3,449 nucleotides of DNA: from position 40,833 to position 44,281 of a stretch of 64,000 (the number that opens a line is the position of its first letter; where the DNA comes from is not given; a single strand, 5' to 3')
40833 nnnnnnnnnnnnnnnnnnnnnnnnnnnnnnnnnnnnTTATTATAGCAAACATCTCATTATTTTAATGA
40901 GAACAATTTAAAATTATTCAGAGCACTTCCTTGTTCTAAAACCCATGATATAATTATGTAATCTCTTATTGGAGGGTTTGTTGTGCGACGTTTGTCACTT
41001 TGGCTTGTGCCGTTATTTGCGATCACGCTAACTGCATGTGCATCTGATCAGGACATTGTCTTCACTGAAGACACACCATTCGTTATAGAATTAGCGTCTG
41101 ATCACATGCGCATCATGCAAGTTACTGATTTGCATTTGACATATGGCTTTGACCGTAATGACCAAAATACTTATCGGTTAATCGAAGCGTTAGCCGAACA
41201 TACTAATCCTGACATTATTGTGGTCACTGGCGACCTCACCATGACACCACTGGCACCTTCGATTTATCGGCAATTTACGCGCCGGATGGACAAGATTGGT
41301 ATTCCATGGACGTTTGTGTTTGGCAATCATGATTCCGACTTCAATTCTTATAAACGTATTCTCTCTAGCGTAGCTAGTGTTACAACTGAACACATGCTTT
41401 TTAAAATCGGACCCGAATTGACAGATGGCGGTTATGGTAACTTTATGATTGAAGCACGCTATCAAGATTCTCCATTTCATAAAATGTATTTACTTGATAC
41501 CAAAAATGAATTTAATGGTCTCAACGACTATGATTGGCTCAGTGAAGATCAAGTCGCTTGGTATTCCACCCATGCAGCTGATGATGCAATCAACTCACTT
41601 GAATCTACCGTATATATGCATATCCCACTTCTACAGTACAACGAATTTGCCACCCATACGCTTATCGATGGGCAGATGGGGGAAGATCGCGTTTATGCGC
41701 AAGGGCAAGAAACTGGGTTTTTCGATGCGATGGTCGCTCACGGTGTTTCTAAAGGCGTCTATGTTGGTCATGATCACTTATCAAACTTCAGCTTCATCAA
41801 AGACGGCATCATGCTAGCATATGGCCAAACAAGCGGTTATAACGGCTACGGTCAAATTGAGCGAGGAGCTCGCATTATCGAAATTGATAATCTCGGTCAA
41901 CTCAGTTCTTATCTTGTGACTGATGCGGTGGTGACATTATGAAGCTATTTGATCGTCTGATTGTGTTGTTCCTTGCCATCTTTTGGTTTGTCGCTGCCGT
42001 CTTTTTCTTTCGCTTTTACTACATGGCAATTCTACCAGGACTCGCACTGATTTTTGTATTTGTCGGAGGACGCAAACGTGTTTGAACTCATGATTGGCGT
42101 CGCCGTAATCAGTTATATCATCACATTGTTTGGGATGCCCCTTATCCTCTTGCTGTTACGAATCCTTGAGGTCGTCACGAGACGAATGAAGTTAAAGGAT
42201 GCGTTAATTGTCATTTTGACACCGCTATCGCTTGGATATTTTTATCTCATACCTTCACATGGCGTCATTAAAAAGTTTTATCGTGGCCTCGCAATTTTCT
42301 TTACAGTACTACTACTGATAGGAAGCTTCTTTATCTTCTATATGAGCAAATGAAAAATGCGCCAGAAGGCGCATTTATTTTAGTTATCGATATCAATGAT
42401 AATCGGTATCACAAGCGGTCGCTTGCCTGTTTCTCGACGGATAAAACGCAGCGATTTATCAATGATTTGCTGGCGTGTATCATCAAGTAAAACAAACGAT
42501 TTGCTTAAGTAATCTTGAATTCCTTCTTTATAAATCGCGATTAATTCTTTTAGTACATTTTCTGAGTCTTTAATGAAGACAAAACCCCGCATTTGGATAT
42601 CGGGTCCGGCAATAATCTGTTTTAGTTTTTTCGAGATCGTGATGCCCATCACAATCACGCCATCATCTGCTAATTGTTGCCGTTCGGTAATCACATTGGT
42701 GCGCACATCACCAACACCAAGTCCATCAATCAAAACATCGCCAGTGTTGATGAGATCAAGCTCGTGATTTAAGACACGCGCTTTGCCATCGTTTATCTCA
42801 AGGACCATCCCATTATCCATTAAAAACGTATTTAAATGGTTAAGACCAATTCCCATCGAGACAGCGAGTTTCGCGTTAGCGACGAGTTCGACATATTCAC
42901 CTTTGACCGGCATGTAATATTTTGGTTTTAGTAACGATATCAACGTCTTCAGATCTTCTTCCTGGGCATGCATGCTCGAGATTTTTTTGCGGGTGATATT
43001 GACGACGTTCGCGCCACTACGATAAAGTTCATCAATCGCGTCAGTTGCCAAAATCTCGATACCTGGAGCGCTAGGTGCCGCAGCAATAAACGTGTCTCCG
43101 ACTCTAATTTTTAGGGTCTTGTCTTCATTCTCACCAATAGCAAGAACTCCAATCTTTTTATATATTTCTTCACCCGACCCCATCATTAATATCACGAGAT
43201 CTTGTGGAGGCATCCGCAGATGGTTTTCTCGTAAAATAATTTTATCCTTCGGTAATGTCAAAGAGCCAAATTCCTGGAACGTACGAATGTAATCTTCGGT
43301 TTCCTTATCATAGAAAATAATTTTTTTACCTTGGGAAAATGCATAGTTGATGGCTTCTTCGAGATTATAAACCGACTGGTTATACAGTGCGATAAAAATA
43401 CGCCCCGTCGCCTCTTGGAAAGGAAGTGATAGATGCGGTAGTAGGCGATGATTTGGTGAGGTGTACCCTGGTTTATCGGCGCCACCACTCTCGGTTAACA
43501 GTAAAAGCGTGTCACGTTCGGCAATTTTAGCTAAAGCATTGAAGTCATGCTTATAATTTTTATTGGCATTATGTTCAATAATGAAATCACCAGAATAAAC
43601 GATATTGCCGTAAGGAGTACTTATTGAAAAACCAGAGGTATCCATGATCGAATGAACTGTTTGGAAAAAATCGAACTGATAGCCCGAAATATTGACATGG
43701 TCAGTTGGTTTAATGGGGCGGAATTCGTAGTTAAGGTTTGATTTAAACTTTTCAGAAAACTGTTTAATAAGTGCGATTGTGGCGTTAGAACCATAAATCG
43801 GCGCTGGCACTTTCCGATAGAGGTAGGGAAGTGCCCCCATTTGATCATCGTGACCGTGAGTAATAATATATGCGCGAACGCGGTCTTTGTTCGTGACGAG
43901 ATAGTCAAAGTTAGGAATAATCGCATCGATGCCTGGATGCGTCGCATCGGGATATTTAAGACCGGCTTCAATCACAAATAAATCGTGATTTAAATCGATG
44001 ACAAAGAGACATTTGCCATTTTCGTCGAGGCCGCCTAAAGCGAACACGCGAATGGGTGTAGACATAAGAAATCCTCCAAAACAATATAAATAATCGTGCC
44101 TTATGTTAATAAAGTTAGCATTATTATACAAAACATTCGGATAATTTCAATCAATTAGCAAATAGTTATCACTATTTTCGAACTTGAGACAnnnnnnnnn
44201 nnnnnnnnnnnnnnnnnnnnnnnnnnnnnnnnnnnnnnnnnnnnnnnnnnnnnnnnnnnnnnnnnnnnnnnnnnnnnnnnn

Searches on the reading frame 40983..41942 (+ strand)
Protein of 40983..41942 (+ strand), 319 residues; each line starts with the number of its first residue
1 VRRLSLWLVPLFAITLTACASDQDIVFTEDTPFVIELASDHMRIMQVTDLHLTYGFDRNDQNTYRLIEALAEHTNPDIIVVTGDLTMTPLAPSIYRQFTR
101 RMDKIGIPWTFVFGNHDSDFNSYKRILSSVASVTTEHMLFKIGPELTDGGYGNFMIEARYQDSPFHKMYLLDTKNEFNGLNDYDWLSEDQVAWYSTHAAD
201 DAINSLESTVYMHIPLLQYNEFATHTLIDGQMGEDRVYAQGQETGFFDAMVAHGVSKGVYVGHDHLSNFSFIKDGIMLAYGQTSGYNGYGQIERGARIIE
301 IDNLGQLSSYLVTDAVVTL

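Call 67: search_protein_families(library=pfam, proteins=[window:40983-41942:+], max_evalue=0.000001)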
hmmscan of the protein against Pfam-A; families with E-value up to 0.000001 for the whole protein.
window:40983-41942:+ (319 aa): 1 family
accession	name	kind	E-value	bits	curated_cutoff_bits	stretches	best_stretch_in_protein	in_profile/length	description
PF00149.33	Metallophos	-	8.3e-13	49.6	21.5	1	42-201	1-143/191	Calcineurin-like phosphoesterase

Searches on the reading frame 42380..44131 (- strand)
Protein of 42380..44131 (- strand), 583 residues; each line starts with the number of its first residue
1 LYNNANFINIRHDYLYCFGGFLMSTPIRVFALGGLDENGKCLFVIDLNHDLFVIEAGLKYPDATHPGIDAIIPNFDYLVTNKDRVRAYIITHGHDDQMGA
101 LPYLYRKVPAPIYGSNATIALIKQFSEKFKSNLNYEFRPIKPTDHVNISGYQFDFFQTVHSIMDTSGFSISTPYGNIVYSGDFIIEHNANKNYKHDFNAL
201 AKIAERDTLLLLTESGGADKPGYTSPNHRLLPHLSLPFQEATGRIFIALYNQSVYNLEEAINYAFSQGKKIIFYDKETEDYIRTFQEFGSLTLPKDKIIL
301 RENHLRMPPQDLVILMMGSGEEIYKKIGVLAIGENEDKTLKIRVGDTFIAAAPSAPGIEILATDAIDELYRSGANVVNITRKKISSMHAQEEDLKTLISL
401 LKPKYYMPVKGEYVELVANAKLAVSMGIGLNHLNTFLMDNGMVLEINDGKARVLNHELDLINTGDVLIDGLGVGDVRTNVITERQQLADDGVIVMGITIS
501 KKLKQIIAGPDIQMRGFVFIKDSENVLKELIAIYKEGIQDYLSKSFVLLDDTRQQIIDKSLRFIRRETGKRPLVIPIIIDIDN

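Call 67: search_protein_families(library=pfam, proteins=[window:42380-44131:-], max_evalue=0.000001)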
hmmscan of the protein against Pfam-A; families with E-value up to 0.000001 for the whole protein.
window:42380-44131:- (583 aa): 3 families
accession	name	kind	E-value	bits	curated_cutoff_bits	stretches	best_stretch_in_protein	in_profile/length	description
PF17770.6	RNase_J_C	-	8.9e-20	72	23.8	1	480-581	1-102/102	Ribonuclease J C-terminal domain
PF22505.1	RNase_J_b_CASP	-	2.7e-13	50.2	27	1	243-369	2-126/126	Ribonuclease J, beta-CASP domain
PF00753.33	Lactamase_B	-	2e-08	34.9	22.7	1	75-194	34-161/196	Metallo-beta-lactamase superfamily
